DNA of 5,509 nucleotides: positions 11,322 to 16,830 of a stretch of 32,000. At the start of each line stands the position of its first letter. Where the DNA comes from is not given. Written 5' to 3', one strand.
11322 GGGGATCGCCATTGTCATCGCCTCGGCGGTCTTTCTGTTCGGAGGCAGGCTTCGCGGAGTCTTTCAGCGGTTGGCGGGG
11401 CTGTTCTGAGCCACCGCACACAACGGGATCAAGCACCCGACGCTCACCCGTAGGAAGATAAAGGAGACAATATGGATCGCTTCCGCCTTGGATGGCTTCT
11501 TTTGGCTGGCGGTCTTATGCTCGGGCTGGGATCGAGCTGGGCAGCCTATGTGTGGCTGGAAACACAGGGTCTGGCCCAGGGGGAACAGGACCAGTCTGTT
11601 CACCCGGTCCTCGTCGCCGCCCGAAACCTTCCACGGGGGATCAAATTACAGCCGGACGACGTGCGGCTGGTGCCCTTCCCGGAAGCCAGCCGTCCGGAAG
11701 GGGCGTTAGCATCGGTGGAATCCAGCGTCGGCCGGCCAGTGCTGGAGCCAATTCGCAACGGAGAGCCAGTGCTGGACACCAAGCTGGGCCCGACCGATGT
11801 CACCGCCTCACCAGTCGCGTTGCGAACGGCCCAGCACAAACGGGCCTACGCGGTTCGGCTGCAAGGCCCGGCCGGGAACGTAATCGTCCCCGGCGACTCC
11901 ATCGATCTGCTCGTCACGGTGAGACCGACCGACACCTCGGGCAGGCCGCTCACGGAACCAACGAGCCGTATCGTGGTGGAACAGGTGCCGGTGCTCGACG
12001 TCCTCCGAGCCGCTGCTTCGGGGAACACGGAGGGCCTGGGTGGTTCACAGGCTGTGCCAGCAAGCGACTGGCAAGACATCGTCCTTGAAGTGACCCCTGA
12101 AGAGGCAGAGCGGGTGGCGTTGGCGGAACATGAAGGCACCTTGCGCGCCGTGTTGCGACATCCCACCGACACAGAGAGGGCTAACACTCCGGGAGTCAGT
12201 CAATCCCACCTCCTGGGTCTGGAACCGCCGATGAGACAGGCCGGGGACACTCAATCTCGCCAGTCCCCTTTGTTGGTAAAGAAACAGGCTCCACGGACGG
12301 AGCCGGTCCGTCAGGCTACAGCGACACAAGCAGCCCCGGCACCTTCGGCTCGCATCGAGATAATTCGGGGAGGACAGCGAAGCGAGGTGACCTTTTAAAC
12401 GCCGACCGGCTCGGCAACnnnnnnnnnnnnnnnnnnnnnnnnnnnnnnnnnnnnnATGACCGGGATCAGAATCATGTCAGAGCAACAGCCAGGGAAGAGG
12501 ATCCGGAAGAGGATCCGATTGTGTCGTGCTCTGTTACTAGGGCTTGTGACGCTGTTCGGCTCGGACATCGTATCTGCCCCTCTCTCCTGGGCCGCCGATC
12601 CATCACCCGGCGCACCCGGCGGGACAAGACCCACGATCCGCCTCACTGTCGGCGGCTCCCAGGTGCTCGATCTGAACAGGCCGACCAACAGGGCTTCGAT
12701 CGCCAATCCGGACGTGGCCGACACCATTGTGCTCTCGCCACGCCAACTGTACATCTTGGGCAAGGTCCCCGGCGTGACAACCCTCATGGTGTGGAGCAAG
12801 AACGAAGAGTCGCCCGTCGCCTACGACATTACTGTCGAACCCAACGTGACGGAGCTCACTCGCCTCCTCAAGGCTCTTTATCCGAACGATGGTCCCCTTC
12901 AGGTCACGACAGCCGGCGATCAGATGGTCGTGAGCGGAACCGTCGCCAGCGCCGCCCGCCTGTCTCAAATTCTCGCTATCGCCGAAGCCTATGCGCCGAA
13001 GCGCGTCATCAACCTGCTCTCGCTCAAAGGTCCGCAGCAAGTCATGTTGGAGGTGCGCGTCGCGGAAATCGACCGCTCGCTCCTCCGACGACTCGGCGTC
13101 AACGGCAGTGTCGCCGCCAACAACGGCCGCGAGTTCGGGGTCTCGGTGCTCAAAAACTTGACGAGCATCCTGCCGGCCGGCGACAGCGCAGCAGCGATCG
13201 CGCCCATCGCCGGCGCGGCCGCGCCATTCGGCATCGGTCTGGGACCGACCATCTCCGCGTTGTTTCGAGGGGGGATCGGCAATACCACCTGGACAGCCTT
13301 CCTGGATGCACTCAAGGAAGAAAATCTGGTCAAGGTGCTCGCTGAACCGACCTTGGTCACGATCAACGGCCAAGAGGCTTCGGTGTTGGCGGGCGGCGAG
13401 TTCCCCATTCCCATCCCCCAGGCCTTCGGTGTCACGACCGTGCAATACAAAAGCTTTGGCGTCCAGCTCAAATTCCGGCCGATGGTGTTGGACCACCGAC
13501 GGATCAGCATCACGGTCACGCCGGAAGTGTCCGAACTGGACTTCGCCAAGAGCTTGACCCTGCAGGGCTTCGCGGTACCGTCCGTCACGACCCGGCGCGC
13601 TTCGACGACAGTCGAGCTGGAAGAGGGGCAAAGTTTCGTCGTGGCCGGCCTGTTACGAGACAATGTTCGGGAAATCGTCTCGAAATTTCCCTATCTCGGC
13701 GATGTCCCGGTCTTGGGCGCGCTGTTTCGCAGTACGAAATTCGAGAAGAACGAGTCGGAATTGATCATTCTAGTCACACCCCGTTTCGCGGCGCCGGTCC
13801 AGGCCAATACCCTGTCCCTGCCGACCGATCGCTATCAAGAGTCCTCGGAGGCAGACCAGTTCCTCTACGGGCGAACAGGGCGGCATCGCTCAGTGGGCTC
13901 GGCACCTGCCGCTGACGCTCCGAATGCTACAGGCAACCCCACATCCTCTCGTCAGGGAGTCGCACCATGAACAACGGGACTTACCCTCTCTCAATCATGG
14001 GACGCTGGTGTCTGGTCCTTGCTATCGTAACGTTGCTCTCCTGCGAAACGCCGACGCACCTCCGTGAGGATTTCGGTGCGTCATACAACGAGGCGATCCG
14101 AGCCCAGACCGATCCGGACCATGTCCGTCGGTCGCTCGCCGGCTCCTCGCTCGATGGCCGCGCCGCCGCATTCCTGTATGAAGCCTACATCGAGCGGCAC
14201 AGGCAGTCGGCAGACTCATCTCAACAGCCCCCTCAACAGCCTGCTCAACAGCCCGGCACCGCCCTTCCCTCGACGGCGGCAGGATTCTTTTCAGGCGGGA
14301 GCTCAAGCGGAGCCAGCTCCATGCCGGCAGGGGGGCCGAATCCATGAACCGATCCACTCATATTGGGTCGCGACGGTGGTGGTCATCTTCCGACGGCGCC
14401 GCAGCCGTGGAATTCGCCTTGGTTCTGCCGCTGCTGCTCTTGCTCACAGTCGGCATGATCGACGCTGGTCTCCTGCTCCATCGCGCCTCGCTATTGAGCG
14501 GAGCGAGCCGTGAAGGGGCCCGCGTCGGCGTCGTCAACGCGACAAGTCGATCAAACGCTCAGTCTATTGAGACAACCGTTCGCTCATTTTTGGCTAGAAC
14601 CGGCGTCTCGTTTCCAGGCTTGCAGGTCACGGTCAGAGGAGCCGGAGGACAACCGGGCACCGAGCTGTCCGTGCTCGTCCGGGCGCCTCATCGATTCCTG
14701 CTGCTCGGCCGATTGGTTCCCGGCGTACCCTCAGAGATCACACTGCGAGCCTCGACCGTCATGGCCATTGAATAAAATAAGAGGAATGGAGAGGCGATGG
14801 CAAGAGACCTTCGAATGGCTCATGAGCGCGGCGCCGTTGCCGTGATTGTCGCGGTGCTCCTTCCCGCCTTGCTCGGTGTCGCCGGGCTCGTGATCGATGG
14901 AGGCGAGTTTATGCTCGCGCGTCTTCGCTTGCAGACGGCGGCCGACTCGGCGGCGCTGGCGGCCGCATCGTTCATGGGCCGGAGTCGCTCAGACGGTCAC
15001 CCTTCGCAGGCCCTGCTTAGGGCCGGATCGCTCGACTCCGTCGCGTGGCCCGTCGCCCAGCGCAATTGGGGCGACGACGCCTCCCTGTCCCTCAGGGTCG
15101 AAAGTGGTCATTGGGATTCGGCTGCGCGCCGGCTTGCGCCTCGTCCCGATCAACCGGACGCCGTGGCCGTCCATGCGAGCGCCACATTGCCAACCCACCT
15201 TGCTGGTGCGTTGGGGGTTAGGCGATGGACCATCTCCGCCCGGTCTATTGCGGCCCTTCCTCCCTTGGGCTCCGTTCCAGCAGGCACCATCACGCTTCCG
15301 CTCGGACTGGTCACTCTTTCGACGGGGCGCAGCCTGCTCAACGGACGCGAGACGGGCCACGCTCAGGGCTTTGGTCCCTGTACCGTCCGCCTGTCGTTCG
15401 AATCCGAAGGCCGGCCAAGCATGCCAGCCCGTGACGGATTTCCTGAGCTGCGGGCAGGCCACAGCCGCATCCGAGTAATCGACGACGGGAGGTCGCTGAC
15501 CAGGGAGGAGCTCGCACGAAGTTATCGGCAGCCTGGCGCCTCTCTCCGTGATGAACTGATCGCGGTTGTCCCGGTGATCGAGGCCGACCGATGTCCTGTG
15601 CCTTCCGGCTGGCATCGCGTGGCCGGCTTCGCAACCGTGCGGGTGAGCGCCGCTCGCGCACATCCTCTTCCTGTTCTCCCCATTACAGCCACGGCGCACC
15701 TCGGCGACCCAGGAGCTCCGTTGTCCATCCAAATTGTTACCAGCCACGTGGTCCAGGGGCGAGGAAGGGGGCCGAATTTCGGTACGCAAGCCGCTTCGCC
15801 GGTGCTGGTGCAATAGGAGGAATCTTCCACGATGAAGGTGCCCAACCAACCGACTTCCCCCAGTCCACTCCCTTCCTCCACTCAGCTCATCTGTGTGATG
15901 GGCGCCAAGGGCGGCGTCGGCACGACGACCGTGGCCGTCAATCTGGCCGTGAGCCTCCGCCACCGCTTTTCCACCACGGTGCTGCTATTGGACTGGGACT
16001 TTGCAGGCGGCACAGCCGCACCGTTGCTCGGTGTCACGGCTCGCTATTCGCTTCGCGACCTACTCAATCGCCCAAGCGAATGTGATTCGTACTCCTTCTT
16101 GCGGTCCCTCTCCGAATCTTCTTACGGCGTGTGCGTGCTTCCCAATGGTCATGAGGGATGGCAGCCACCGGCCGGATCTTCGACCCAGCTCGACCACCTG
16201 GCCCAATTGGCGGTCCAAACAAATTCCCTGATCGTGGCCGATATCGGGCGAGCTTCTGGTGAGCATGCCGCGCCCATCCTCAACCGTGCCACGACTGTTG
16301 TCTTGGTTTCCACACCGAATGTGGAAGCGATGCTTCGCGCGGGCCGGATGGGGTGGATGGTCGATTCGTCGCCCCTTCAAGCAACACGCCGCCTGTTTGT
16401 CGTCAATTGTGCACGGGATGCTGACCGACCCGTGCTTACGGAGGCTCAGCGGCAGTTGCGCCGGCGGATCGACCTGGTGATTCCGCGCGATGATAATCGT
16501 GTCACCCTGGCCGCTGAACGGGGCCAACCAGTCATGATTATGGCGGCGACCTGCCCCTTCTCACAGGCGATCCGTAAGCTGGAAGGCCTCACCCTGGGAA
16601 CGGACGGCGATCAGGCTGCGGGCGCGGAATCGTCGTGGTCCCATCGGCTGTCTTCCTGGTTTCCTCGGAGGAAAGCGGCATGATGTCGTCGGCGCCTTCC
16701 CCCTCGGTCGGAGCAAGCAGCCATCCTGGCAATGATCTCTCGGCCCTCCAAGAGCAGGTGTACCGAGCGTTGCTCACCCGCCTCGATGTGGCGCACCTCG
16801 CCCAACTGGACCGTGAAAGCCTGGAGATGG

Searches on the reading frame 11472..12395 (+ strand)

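Call 9: search_protein_families(library=pfam, proteins=[window:11472-12395:+], max_evalue=0.001)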
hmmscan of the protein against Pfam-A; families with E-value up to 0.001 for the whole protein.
window:11472-12395:+ (308 aa): 3 families
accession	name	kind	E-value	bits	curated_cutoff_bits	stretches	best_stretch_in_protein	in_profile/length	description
PF16976.10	RcpC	-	5.4e-17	62.2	28.8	1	119-229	7-114/114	Flp pilus assembly protein RcpC/CpaB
PF08666.17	SAF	-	8.6e-11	42.7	21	1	45-103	2-60/63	SAF domain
PF13144.11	ChapFlgA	-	0.0003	21.3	23.8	1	45-111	2-66/122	Chaperone for flagella basal body P-ring formation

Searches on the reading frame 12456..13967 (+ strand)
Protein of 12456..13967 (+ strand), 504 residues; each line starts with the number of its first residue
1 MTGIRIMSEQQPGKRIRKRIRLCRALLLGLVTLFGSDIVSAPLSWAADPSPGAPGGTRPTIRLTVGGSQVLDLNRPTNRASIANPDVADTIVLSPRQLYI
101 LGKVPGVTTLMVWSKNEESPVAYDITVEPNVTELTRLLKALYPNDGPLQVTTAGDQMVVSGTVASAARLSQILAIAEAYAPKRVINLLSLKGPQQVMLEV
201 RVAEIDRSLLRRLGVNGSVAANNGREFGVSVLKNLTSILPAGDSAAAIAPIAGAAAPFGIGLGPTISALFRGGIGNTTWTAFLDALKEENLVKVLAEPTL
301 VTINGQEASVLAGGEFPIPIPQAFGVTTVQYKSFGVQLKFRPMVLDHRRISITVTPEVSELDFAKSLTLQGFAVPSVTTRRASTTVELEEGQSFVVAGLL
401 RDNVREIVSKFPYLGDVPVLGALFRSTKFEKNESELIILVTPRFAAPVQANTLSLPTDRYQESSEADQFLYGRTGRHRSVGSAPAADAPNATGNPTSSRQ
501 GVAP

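Call 9: search_protein_families(library=pfam, proteins=[window:12456-13967:+], max_evalue=0.001)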
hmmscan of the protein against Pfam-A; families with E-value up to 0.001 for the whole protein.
window:12456-13967:+ (504 aa): 2 families
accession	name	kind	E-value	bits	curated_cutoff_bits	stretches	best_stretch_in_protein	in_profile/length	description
PF00263.26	Secretin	-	7.2e-44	149.8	27.5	1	285-443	1-166/169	Bacterial type II and III secretion system protein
PF13629.12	T2SS-T3SS_pil_N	-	2.1e-21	75.9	23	1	59-127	3-71/72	Pilus formation protein N terminal region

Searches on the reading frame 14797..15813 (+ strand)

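Call 9: search_protein_families(library=pfam, proteins=[window:14797-15813:+], max_evalue=0.001)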
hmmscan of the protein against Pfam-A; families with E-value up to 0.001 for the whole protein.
window:14797-15813:+ (339 aa): 2 families
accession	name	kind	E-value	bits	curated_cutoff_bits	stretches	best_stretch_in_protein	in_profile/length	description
PF13400.11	Tad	-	1.7e-10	41.5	22.3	1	12-57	1-45/47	Putative Flp pilus-assembly TadE/G-like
PF09977.15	Tad_C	-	6.1e-09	37.2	22.1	1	86-152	24-93/93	Putative Tad-like Flp pilus-assembly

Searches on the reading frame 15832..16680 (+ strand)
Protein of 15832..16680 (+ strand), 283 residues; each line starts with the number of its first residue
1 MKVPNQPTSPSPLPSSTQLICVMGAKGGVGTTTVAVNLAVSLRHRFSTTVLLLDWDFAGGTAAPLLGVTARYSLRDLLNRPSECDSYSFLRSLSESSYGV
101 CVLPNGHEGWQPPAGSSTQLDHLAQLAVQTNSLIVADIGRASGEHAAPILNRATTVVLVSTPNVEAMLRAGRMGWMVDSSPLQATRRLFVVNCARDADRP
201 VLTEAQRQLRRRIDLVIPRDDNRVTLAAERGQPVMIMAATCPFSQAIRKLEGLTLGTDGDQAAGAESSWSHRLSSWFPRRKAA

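Call 9: search_protein_families(library=pfam, proteins=[window:15832-16680:+], max_evalue=0.001)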
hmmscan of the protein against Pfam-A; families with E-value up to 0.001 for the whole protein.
window:15832-16680:+ (283 aa): 4 families
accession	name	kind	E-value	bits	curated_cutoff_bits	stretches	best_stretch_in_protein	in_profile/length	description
PF10609.15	ParA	-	1.2e-10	41.7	27.1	1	18-178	4-161/246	NUBPL iron-transfer P-loop NTPase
PF13614.12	AAA_31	-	5.3e-07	30.2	27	1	18-60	2-43/177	AAA domain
PF01656.29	CbiA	-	4.5e-06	27.1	25.4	1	20-221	1-113/125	CobQ/CobB/MinD/ParA nucleotide binding domain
PF06564.18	CBP_BcsQ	-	5.2e-05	23.3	21.3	1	19-173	3-158/234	Cellulose biosynthesis protein BcsQ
